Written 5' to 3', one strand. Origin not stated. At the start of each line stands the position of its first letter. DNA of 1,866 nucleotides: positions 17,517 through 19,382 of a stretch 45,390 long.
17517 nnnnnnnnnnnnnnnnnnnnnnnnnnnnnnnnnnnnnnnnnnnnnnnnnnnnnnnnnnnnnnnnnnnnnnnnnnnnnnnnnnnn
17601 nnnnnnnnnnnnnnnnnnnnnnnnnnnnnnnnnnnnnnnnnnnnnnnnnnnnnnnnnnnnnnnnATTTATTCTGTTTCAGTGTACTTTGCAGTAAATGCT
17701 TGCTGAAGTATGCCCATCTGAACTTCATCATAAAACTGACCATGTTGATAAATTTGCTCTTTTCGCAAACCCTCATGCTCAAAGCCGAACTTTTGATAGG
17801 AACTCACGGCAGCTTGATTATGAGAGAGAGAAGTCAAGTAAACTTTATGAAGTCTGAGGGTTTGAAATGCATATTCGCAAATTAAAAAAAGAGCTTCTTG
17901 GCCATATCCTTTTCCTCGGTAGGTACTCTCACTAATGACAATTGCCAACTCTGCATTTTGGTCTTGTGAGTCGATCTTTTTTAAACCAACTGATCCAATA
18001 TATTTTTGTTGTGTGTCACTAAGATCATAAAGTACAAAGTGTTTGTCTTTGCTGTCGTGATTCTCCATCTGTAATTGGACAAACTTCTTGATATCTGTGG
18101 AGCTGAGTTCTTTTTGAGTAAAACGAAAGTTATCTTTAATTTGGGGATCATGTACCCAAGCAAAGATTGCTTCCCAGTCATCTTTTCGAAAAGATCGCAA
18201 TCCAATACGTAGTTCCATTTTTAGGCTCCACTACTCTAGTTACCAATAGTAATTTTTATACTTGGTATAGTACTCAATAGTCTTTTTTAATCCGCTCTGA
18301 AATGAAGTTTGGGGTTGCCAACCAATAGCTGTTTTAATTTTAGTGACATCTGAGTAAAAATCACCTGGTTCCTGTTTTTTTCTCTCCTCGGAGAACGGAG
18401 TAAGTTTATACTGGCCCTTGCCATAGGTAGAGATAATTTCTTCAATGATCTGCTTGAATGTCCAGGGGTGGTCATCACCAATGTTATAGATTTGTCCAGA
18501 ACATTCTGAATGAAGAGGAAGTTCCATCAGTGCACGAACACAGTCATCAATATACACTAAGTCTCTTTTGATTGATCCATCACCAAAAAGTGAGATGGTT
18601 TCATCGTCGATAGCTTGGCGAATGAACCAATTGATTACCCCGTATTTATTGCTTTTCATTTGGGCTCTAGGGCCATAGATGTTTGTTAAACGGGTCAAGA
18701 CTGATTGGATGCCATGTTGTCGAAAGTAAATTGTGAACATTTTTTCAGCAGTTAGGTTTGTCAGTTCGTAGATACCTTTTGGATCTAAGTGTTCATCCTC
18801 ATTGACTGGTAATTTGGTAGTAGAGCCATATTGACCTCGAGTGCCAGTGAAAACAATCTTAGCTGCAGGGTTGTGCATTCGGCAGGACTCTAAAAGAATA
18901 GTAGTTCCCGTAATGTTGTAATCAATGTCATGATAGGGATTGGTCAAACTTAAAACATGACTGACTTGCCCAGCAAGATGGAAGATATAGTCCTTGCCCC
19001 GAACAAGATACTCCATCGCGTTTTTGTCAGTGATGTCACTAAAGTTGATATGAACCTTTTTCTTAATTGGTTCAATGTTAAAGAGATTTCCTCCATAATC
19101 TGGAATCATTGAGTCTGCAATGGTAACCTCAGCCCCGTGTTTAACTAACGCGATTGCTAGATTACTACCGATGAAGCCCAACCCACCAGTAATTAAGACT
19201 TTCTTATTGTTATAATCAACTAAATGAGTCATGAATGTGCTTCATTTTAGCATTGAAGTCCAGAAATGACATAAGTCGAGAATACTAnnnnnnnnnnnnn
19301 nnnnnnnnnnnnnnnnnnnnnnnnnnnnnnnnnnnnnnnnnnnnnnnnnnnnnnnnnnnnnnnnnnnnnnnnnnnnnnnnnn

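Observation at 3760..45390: A 42-kb glycosylation island with about 11 GT-C-fold membrane enzymes from at least 5 families, plus lipid-donor, nucleotide-sugar and three export routes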

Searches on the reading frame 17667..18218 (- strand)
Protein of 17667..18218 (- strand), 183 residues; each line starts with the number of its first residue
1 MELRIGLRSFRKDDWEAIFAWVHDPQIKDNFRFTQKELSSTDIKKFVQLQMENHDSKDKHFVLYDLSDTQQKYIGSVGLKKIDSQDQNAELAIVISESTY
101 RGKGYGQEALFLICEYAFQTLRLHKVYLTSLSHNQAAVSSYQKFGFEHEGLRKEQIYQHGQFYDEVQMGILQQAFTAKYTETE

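Call 4: search_protein_families(library=pfam, proteins=[window:17667-18218:-], max_evalue=0.01)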
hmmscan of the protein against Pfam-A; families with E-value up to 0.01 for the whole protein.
window:17667-18218:- (183 aa): 7 families
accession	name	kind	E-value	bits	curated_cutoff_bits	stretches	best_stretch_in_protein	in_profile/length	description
PF13302.13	Acetyltransf_3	-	9.4e-24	85.1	25.4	1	4-147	1-138/138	Acetyltransferase (GNAT) domain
PF13420.13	Acetyltransf_4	-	7.5e-15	55.7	24.3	1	7-166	1-154/155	Acetyltransferase (GNAT) domain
PF00583.31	Acetyltransf_1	-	2.3e-13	50.9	20.7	1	51-146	27-116/116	Acetyltransferase (GNAT) family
PF13523.12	Acetyltransf_8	-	3.7e-08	33.5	27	1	13-150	4-141/145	Acetyltransferase (GNAT) domain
PF13508.13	Acetyltransf_7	-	8.5e-07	29.7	27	1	59-147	4-83/84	Acetyltransferase (GNAT) domain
PF13673.13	Acetyltransf_10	-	0.00021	21.7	23.6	1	53-151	25-112/128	Acetyltransferase (GNAT) domain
PF23209.2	IDM1_C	-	0.00047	20.7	33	1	69-148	39-114/140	Increased DNA methylation 1, C-terminal domain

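Call 33: search_protein_families(library=ncbifam, proteins=[window:17667-18218:-], max_evalue=0.00001)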
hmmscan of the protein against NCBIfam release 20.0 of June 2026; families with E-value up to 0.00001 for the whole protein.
window:17667-18218:- (183 aa): 8 families
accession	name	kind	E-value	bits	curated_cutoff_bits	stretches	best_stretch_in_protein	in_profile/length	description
NF011709.0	PRK15130.1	equivalog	1.6e-19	70.4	218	1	53-180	52-174/186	spermidine N1-acetyltransferase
TIGR03585.1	PseH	equivalog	5.5e-17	62.3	93.1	1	8-168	4-155/156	UDP-4-amino-4,6-dideoxy-N-acetyl-beta-L-altrosamine N-acetyltransferase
NF040503.1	resist_ArsN1a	equivalog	8.6e-09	35.3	170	1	50-168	38-155/159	arsinothricin resistance N-acetyltransferase ArsN1 family A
NF000431.1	AAC_6p_Ian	exception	5.6e-08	32.5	400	1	4-168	7-173/190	aminoglycoside N-acetyltransferase AAC(6')-Ian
NF008072.0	PRK10809.1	equivalog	4.3e-07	29.9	190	1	98-177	113-192/194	ribosomal protein S5-alanine N-acetyltransferase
NF007527.0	PRK10140.1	equivalog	1.2e-06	28.5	236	1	88-168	79-158/162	N-acetyltransferase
NF000225.3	AAC_6p_Strep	exception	3.2e-06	27.2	250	1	71-173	49-153/156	aminoglycoside 6'-N-acetyltransferase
TIGR01575.1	rimI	equivalog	3.6e-06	27.2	86.4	1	64-158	34-123/132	ribosomal protein S18-alanine N-acetyltransferase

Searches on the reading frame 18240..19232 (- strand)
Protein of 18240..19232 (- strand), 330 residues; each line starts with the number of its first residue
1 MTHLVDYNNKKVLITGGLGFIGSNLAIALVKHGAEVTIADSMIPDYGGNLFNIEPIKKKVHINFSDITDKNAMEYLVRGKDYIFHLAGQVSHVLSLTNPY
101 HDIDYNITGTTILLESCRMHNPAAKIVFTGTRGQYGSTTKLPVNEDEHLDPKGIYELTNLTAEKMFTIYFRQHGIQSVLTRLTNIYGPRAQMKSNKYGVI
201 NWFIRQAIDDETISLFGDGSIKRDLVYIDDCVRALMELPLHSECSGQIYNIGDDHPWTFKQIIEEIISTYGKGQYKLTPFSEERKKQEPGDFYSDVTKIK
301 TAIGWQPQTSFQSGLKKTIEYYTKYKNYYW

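Call 4: search_protein_families(library=pfam, proteins=[window:18240-19232:-], max_evalue=0.01)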
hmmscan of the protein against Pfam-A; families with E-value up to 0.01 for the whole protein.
window:18240-19232:- (330 aa): 8 families
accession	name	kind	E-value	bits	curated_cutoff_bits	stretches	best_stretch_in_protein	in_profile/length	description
PF01370.27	Epimerase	-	9.2e-46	156.6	20.9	1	12-252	1-240/240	NAD dependent epimerase/dehydratase family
PF16363.11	GDP_Man_Dehyd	-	1.6e-45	156.5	27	1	13-318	1-332/332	GDP-mannose 4,6 dehydratase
PF01073.25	3Beta_HSD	-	6.2e-16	58.7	22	1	13-276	1-274/280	3-beta hydroxysteroid dehydrogenase/isomerase family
PF02719.21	Polysacc_synt_2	-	2.5e-08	33.9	20.2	1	12-272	1-249/293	Polysaccharide biosynthesis protein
PF04321.23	RmlD_sub_bind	-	1.5e-07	31.2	27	1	11-321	2-284/287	RmlD substrate binding domain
PF07993.18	NAD_binding_4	-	1.8e-06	27.7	20.1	1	71-234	80-257/258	Male sterility protein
PF08659.16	KR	-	0.00058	20.3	22.6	1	12-78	3-73/180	KR domain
PF00106.31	adh_short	-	0.00063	19.7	26.6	1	10-78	1-69/195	short chain dehydrogenase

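Call 33: search_protein_families(library=ncbifam, proteins=[window:18240-19232:-], max_evalue=0.00001)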
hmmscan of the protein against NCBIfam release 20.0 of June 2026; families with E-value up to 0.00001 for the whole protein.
window:18240-19232:- (330 aa): 25 families
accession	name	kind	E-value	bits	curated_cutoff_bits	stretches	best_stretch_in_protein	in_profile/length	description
TIGR01181.1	dTDP_gluc_dehyt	equivalog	1e-48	166.1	365.1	1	11-328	1-317/321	dTDP-glucose 4,6-dehydratase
TIGR04180.1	EDH_00030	hypoth_equivalog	1.5e-39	135.8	475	1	12-309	1-296/297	NAD-dependent 4,6-dehydratase LegB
TIGR01179.1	galE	equivalog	1.6e-32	112.7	262.3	1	11-324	1-327/332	UDP-glucose 4-epimerase GalE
TIGR02197.1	heptose_epim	equivalog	5.8e-30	104.5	274.6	1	12-323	1-314/316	ADP-glyceromanno-heptose 6-epimerase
NF007490.0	PRK10084.1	subfamily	1.6e-28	99.7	649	2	145-327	157-339/361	dTDP-glucose 4,6-dehydratase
NF007582.0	PRK10217.1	equivalog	2.5e-28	99.2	698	1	10-326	2-335/355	dTDP-glucose 4,6-dehydratase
NF011728.1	PRK15181.1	equivalog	1.8e-22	79.8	760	1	8-324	14-339/348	Vi polysaccharide biosynthesis UDP-N-acetylglucosaminuronic acid C-4 epimerase TviC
TIGR02622.1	CDP_4_6_dhtase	equivalog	2.4e-22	79.6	278.45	1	7-325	2-333/352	CDP-glucose 4,6-dehydratase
NF042422.1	oxyalk_red_OleD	equivalog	2.8e-19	69.7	580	1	11-274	2-254/329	2-alkyl-3-oxoalkanoate reductase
NF043036.1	ErythonDh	equivalog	1.7e-18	66.9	325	1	11-185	2-179/321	D-erythronate dehydrogenase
NF008360.0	PRK11150.1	equivalog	4.1e-18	65.6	452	1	12-319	2-303/310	ADP-glyceromanno-heptose 6-epimerase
NF008872.0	PRK11908.1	equivalog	1e-17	64.3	294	1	10-324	2-337/349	bifunctional UDP-4-keto-pentose/UDP-xylose synthase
NF047922.1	GDPFucSynFcl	equivalog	8.7e-16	58.2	500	1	81-325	55-304/308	GDP-L-fucose synthase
NF007956.0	PRK10675.1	subfamily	4.7e-15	55.5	394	1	11-327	2-334/338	UDP-glucose 4-epimerase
NF041015.1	UDPsulfquin_syn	equivalog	5.8e-15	55.1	575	1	56-149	64-161/384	UDP-sulfoquinovose synthase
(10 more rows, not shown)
